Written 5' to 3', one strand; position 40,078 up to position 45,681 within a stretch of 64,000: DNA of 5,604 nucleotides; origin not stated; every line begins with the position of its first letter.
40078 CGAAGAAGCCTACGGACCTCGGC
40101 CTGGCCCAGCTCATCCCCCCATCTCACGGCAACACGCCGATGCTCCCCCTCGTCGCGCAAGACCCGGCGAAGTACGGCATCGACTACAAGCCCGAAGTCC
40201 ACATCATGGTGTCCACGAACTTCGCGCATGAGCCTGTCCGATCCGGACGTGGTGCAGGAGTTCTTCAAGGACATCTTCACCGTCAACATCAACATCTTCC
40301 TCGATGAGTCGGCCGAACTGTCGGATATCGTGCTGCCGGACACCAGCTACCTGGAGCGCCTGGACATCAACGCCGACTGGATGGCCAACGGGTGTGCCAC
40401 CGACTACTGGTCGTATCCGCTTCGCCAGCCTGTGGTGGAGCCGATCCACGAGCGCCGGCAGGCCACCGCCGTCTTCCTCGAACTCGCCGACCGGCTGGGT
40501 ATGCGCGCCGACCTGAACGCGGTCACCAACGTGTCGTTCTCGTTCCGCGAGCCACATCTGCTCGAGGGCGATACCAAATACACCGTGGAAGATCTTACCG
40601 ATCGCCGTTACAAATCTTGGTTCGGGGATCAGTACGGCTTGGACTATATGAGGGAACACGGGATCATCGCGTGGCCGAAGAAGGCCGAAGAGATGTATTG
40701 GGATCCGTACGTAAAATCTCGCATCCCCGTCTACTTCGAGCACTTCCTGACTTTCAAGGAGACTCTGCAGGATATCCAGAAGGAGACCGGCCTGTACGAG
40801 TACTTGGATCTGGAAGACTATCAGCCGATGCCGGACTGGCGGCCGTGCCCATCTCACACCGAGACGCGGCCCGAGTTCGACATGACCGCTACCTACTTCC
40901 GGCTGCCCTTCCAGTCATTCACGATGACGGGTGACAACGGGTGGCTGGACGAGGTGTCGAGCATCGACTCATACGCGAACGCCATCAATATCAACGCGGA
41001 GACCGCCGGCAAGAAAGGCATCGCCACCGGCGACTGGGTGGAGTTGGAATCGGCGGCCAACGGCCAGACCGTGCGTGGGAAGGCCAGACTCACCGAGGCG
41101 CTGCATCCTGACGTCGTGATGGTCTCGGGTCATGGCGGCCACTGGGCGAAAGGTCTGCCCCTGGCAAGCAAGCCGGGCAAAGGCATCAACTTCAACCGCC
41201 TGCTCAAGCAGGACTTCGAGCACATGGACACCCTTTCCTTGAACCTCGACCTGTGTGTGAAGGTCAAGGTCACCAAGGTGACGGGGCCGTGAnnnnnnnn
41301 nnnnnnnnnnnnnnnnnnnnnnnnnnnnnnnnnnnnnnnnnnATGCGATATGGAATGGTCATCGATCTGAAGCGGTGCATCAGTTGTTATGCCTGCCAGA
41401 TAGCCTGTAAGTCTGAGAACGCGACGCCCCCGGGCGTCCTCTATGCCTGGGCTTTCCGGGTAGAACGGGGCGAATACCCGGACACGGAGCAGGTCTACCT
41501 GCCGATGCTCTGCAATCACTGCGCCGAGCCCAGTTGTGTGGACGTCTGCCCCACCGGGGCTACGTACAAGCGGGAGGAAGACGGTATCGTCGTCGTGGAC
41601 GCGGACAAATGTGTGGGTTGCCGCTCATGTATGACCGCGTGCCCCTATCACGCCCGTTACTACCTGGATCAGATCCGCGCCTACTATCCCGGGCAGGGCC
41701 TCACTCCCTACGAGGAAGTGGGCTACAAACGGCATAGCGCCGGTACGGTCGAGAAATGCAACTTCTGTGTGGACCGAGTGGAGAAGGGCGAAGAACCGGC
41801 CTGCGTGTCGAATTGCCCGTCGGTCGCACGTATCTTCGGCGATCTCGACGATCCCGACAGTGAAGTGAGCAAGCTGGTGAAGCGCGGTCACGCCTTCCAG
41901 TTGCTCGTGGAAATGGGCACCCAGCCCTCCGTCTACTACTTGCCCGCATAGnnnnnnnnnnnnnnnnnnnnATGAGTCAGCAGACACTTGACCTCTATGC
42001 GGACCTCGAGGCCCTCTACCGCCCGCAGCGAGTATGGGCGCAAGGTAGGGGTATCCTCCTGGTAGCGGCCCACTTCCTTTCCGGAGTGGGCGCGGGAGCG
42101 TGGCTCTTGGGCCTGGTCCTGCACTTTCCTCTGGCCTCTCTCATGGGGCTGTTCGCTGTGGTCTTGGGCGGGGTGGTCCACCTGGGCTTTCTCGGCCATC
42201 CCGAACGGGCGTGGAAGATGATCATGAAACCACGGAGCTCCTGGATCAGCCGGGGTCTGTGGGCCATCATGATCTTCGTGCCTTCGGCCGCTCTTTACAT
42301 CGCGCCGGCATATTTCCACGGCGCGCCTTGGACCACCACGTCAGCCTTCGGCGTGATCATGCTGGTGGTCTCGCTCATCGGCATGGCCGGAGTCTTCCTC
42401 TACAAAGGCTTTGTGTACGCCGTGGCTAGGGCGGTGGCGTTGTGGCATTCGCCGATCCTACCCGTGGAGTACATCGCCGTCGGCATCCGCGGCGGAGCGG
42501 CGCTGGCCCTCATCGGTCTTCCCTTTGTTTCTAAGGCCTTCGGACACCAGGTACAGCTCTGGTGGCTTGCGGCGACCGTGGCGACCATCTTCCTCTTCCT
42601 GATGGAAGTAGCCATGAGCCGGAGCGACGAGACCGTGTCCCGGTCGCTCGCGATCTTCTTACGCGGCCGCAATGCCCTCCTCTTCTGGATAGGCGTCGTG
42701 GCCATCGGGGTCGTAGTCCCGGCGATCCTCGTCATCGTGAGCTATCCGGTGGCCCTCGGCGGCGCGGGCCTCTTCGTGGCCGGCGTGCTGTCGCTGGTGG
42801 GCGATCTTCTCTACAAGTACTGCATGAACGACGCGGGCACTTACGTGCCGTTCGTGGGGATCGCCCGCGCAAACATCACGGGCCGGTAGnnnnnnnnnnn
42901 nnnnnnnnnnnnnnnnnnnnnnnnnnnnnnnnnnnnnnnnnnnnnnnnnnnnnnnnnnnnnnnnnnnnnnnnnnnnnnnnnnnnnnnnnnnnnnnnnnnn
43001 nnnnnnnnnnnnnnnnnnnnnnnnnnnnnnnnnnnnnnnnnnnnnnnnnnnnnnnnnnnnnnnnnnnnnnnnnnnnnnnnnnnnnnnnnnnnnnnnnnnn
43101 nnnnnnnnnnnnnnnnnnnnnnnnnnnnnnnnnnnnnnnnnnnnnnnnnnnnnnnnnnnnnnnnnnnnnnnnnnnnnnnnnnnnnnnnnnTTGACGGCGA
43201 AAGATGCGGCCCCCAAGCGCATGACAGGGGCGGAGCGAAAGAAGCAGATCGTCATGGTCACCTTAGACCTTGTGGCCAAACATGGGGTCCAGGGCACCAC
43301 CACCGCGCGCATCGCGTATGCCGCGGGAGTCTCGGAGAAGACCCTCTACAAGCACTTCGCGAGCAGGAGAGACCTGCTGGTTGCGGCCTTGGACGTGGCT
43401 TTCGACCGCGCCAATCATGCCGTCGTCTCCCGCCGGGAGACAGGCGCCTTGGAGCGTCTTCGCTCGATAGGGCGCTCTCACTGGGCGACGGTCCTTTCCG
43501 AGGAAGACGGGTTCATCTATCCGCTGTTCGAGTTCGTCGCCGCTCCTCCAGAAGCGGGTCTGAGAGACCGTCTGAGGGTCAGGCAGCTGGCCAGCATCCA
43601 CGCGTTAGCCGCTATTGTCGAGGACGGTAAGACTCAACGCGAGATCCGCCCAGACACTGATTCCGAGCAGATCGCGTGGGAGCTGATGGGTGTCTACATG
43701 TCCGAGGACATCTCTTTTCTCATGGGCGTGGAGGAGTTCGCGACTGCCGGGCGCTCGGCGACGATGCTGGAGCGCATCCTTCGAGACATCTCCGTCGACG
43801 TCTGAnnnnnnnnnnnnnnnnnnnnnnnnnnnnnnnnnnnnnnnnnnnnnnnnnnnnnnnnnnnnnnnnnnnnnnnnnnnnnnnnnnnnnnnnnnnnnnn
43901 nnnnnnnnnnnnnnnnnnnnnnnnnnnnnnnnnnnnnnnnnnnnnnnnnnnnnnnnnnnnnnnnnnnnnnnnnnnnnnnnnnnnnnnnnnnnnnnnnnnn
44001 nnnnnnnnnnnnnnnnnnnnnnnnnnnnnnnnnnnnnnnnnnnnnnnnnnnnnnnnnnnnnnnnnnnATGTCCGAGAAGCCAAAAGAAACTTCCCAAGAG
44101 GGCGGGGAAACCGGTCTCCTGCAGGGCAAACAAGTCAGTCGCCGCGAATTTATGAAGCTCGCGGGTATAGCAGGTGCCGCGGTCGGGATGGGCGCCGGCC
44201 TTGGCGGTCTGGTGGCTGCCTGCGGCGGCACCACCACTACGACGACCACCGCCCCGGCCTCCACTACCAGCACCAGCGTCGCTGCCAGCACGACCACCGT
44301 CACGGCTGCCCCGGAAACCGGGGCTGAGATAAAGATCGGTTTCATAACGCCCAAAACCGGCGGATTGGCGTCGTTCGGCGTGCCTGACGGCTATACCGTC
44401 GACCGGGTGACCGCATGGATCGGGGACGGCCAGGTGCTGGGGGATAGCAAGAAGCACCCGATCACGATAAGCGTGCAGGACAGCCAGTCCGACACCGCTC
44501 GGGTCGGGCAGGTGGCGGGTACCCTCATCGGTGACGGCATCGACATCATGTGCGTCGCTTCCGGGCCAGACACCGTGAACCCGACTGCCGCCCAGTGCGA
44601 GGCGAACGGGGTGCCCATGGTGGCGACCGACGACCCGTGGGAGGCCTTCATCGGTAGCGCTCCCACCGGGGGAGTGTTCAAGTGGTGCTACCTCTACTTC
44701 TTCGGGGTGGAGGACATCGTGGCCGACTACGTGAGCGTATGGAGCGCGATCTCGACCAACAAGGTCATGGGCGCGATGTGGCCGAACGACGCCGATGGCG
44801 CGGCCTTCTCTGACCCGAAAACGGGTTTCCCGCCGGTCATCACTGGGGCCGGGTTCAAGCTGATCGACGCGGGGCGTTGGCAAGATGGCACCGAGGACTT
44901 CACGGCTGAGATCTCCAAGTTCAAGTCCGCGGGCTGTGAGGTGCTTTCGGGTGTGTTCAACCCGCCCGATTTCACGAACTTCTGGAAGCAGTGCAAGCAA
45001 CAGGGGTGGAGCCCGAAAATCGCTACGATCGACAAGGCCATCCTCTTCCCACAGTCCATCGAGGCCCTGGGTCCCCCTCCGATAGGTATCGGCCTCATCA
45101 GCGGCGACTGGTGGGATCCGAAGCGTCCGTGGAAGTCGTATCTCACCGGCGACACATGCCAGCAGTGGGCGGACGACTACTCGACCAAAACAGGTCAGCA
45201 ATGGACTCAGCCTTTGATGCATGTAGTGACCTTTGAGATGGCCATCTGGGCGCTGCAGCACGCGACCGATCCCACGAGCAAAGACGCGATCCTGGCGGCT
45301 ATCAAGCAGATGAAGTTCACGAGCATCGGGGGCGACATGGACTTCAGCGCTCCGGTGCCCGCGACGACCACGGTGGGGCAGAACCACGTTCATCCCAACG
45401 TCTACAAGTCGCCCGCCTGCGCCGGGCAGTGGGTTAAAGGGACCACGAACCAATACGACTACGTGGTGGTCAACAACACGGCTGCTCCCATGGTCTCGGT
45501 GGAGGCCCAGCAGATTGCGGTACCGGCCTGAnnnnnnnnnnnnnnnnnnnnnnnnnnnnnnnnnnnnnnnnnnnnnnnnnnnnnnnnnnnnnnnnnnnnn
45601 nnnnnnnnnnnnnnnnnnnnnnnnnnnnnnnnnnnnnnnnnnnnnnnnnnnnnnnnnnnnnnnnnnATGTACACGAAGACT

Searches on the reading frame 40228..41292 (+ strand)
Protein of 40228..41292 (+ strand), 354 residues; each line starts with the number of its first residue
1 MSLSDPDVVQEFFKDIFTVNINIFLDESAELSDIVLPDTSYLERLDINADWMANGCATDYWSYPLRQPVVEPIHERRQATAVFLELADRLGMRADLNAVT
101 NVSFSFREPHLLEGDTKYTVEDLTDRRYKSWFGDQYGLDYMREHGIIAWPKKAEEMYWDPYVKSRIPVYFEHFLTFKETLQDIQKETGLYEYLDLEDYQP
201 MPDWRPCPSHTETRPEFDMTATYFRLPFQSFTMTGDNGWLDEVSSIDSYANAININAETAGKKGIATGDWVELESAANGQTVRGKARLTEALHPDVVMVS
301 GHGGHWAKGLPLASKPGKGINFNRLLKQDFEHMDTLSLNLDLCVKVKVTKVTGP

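Call 74: search_protein_families(library=pfam, proteins=[window:40228-41292:+], max_evalue=0.000001)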
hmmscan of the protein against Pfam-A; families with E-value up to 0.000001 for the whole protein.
window:40228-41292:+ (354 aa): 1 family
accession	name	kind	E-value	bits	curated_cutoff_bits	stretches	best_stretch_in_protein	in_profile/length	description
PF01568.27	Molydop_binding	-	8.5e-10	39.1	26.8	1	225-327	7-94/110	Molydopterin dinucleotide binding domain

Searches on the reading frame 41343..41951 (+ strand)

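Call 87: search_protein_families(library=pfam, proteins=[window:41343-41951:+], max_evalue=0.00001)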
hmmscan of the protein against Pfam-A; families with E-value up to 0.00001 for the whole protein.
window:41343-41951:+ (202 aa): 9 families
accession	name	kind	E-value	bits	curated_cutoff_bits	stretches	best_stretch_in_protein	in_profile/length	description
PF13247.11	Fer4_11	-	5e-26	91.2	26.2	2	50-109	3-63/100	4Fe-4S dicluster domain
PF13237.11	Fer4_10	-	1.7e-15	57.1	25.5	2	54-101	6-53/53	4Fe-4S dicluster domain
PF12838.12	Fer4_7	-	6.3e-13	49.4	27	1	57-104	2-52/52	4Fe-4S dicluster domain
PF00037.32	Fer4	-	2.9e-12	46.3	21.1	1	83-105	1-23/24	4Fe-4S binding domain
PF12797.12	Fer4_2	-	5.2e-12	45.3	24.5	1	82-102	2-22/22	4Fe-4S binding domain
PF12837.12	Fer4_6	-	6.9e-12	45.1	25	1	82-104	1-23/24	4Fe-4S binding domain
PF13187.11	Fer4_9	-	6.9e-11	42.5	27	1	57-103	2-50/52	4Fe-4S dicluster domain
PF12800.12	Fer4_4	-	3.9e-08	33.4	24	0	88-102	2-16/17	4Fe-4S binding domain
PF13183.11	Fer4_8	-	2.7e-06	28.3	27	0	9-72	2-67/68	4Fe-4S dicluster domain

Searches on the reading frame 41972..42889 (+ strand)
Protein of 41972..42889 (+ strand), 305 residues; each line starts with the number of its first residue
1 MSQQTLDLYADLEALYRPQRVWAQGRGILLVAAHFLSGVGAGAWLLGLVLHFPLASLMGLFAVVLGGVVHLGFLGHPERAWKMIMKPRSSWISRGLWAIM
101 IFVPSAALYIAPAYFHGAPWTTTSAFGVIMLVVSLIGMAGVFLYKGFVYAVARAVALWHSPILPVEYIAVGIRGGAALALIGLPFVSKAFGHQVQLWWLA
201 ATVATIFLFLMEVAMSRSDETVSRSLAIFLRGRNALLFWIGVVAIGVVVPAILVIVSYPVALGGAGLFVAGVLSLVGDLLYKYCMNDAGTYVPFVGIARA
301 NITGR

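Call 87: search_protein_families(library=pfam, proteins=[window:41972-42889:+], max_evalue=0.00001)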
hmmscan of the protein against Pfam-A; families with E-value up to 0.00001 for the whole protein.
window:41972-42889:+ (305 aa): 1 family
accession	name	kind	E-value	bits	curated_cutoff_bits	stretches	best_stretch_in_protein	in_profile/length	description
PF03916.19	NrfD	-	6.9e-13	49.3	25.8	1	27-285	12-304/313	Polysulphide reductase, NrfD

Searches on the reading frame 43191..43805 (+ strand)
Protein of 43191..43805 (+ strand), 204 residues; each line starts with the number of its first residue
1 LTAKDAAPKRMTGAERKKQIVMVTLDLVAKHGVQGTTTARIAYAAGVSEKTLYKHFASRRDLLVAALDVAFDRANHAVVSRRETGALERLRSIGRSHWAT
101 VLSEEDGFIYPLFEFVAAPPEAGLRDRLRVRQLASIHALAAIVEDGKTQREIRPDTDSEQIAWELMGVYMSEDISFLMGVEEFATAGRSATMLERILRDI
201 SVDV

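Call 87: search_protein_families(library=pfam, proteins=[window:43191-43805:+], max_evalue=0.00001)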
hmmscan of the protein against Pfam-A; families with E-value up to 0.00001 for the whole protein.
window:43191-43805:+ (204 aa): 2 families
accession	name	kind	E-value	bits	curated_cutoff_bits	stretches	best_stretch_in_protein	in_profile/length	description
PF00440.29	TetR_N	-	3.7e-12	46.3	24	1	23-66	4-47/47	Bacterial regulatory proteins, tetR family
PF16925.10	TetR_C_13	-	1.7e-06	28.8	27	1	123-170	40-87/109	Tetracyclin repressor-like, C-terminal domain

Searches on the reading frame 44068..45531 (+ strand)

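Call 7: search_protein_families(library=pfam, proteins=[window:44068-45531:+], max_evalue=0.001)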
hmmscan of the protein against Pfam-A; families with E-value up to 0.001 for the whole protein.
window:44068-45531:+ (487 aa): 1 family
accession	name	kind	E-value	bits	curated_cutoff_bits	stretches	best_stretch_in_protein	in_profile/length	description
PF13458.12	Peripla_BP_6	-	5.4e-34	118.8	31.7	1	87-428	1-324/343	Periplasmic binding protein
